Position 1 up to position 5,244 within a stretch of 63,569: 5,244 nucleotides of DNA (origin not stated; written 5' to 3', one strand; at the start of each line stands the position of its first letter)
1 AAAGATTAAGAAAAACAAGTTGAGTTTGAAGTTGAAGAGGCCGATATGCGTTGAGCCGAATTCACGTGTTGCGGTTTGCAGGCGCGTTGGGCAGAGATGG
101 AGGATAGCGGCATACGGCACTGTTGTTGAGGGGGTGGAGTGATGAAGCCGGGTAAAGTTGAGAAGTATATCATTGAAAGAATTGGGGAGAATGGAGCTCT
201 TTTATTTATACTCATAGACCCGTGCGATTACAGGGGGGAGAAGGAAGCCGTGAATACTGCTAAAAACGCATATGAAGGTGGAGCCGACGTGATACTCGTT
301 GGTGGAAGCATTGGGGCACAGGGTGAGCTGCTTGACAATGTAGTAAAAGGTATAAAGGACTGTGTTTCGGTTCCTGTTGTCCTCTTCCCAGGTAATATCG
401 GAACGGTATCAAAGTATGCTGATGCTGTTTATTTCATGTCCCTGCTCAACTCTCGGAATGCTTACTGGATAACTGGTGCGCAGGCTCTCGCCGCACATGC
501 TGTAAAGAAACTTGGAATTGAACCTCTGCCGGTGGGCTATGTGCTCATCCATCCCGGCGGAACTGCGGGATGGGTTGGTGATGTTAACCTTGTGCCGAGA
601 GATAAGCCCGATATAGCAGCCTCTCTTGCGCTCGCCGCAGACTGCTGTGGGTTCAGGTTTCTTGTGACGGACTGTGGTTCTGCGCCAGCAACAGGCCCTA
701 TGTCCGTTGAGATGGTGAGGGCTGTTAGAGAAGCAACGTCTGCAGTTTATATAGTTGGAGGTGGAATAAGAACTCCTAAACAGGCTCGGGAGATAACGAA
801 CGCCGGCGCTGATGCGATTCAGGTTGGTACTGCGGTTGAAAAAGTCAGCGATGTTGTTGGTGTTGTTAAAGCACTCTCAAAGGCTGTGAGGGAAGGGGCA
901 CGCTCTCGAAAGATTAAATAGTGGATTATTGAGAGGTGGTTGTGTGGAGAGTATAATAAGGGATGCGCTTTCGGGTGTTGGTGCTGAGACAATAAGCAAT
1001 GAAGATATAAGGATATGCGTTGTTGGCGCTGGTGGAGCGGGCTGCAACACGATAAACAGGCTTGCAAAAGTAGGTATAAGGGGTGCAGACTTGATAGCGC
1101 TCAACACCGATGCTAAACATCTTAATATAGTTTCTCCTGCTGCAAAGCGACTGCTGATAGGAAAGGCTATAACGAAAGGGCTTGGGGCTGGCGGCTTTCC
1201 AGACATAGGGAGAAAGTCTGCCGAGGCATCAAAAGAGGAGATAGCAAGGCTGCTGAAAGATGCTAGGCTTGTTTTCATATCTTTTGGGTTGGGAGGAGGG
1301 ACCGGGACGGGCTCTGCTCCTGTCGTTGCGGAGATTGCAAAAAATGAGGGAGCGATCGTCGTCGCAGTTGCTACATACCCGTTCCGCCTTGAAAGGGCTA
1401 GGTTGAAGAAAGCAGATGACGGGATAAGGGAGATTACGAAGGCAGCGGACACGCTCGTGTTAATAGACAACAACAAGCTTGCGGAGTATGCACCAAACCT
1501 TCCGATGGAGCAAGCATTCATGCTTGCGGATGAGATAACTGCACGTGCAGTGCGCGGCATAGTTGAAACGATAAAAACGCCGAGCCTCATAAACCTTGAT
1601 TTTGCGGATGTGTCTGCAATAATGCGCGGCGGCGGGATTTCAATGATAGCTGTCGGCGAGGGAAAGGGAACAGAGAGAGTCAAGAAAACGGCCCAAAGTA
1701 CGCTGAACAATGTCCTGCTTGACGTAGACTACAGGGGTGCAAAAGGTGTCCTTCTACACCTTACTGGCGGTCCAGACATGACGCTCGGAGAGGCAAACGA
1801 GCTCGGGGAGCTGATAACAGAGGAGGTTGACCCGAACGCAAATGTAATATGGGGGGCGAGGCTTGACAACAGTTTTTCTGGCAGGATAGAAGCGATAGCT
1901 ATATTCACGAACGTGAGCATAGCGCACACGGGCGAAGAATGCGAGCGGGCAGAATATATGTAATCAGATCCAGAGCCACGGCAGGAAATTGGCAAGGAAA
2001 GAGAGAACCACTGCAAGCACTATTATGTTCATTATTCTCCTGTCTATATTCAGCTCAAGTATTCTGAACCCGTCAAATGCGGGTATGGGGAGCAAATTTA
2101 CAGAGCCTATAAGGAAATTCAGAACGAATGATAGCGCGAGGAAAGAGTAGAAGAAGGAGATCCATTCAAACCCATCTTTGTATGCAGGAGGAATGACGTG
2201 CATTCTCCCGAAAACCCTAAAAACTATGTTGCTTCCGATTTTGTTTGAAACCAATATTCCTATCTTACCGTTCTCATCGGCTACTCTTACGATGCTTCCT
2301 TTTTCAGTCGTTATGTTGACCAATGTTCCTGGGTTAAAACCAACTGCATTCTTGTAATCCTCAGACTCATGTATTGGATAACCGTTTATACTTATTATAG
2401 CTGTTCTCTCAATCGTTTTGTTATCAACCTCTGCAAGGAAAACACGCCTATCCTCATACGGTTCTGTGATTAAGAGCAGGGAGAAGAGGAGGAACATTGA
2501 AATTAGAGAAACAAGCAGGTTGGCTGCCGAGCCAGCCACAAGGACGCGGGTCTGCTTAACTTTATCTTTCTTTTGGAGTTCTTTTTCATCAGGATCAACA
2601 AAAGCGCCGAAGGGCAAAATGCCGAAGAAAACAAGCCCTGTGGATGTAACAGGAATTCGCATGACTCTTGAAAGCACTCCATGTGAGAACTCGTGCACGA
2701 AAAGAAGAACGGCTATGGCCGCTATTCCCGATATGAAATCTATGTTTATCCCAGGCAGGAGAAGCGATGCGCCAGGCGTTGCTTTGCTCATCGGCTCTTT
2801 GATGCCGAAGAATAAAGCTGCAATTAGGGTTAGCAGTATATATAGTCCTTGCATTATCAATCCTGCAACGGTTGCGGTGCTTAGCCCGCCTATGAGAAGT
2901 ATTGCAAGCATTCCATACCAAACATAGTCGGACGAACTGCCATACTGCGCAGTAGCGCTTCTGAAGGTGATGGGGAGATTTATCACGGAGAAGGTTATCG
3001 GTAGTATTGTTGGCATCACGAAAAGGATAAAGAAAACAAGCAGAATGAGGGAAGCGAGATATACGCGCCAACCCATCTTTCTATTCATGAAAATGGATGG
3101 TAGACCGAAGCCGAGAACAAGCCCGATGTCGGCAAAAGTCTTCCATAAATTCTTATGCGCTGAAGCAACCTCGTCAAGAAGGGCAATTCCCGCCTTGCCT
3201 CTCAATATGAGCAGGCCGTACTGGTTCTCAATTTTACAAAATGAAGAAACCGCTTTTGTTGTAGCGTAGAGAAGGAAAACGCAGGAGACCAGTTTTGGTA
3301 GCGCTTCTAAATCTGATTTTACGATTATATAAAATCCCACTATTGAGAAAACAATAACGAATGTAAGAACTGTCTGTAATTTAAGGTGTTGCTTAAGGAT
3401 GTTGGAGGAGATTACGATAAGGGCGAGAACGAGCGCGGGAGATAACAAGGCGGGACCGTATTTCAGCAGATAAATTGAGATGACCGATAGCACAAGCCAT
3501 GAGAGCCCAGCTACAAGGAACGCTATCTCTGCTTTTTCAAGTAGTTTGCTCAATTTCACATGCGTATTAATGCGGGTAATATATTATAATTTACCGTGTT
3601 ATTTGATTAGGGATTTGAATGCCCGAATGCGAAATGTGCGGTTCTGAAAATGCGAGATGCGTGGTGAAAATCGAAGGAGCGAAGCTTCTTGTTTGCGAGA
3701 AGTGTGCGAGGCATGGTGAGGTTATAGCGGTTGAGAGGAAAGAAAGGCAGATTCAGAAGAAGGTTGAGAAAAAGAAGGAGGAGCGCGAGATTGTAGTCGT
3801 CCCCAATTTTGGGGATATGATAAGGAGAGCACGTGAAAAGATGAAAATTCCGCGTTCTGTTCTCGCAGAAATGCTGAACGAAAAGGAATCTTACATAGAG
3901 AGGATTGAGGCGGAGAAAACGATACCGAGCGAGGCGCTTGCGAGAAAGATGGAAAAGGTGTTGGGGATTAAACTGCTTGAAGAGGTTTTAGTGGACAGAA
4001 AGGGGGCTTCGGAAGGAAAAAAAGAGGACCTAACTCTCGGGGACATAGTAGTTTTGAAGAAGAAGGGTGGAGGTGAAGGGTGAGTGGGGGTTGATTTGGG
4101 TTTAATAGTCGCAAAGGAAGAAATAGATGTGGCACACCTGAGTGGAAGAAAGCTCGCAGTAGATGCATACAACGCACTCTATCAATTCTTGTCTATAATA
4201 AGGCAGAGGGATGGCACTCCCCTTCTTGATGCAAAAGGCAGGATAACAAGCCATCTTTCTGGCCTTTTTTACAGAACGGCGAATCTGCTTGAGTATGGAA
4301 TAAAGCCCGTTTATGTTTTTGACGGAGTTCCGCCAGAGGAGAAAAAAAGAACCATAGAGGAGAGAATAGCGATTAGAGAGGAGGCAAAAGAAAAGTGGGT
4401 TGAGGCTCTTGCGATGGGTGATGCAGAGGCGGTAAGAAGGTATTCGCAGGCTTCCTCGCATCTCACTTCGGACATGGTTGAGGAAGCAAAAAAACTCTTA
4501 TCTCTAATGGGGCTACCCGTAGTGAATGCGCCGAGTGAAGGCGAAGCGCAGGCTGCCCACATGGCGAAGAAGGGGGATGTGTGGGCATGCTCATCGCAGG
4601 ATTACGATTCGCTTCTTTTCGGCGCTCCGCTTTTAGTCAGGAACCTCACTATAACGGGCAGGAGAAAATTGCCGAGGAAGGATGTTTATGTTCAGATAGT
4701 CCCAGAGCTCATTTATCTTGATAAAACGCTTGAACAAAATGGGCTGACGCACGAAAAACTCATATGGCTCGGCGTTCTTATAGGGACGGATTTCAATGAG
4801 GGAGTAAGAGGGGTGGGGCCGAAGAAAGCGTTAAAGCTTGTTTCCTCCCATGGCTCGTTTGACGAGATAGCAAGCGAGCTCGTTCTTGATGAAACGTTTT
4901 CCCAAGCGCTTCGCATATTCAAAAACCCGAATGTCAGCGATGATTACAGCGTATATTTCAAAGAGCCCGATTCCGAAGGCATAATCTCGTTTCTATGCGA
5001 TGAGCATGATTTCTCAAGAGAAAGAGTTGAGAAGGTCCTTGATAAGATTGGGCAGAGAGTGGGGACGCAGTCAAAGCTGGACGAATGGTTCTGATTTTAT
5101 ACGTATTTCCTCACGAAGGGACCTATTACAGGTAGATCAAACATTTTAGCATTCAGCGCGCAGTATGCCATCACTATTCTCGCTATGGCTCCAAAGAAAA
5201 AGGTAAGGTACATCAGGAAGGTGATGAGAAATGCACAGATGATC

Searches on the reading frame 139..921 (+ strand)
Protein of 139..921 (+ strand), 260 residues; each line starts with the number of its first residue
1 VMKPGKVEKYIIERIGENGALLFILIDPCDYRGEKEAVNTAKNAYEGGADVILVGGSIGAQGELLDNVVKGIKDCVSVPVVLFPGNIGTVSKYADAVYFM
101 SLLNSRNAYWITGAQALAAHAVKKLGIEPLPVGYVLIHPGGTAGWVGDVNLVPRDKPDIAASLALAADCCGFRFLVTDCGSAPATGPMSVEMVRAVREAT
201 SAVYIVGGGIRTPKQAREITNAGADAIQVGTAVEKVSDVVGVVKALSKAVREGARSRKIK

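Call 8: search_protein_families(library=pfam, proteins=[window:139-921:+], max_evalue=0.001)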
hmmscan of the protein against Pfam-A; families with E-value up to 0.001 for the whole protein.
window:139-921:+ (260 aa): 6 families
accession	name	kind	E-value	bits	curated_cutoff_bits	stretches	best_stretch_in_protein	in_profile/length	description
PF01884.23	PcrB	-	4.5e-50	170.7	23.9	1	37-237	19-215/226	PcrB family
PF05690.20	ThiG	-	6.5e-09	35.9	23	1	184-257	158-231/247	Thiazole biosynthesis protein ThiG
PF00977.27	His_biosynth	-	2.5e-08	34.1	23.6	1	175-240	47-112/228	Histidine biosynthesis protein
PF00478.31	IMPDH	-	2.9e-08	33.6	25.6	1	183-231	126-174/345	IMP dehydrogenase / GMP reductase domain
PF04131.20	NanE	-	1.5e-07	31.3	27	1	191-240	135-183/192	Putative N-acetylmannosamine-6-phosphate epimerase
PF01180.27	DHO_dh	-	1.6e-06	28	27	1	182-236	219-275/291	Dihydroorotate dehydrogenase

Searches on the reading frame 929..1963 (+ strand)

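Call 8: search_protein_families(library=pfam, proteins=[window:929-1963:+], max_evalue=0.001)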
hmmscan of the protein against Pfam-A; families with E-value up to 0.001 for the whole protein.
window:929-1963:+ (344 aa): 3 families
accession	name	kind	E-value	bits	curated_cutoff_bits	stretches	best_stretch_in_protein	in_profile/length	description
PF00091.31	Tubulin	-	7.9e-41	140.9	33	1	28-187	1-188/190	Tubulin/FtsZ family, GTPase domain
PF12327.13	FtsZ_C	-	2.6e-29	101.8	27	1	236-329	1-94/95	FtsZ family, C-terminal domain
PF00899.27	ThiF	-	0.00094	18.8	28.1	0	26-54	20-48/238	ThiF family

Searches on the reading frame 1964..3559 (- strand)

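Call 7: search_protein_families(library=pfam, proteins=[window:1964-3559:-], max_evalue=0.001)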
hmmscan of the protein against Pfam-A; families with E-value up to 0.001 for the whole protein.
window:1964-3559:- (531 aa): 1 family
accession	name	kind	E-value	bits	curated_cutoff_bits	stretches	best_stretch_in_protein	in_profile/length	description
PF02163.28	Peptidase_M50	-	2.7e-25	89.4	27.2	1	278-511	2-203/221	Peptidase family M50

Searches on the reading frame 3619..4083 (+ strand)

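Call 93: search_protein_families(library=pfam, proteins=[window:3619-4083:+], max_evalue=0.001)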
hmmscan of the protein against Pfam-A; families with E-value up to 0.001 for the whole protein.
window:3619-4083:+ (154 aa): 3 families
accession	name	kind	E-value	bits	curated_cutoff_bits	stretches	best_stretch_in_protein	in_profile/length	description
PF01381.28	HTH_3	-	2e-09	37.8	23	1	68-120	1-53/55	Helix-turn-helix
PF24250.1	HVO_2718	-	1.7e-05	25.1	30.3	1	3-42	17-57/173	Transcription regulator HVO_2718-like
PF13560.12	HTH_31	-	0.00013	22.6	27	1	64-117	2-56/64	Helix-turn-helix domain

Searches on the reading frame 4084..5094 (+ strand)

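Call 8: search_protein_families(library=pfam, proteins=[window:4084-5094:+], max_evalue=0.001)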
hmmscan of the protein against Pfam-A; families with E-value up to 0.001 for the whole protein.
window:4084-5094:+ (336 aa): 3 families
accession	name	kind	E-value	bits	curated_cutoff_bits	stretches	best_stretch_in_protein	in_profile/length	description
PF00867.23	XPG_I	-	4.9e-24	85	24.9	1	143-236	1-89/89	XPG I-region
PF00752.23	XPG_N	-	8.9e-20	71.5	22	1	13-101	18-101/101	XPG N-terminal domain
PF01367.25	5_3_exonuc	-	0.0003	21.6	40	1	239-267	21-49/97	5'-3' exonuclease, C-terminal SAM fold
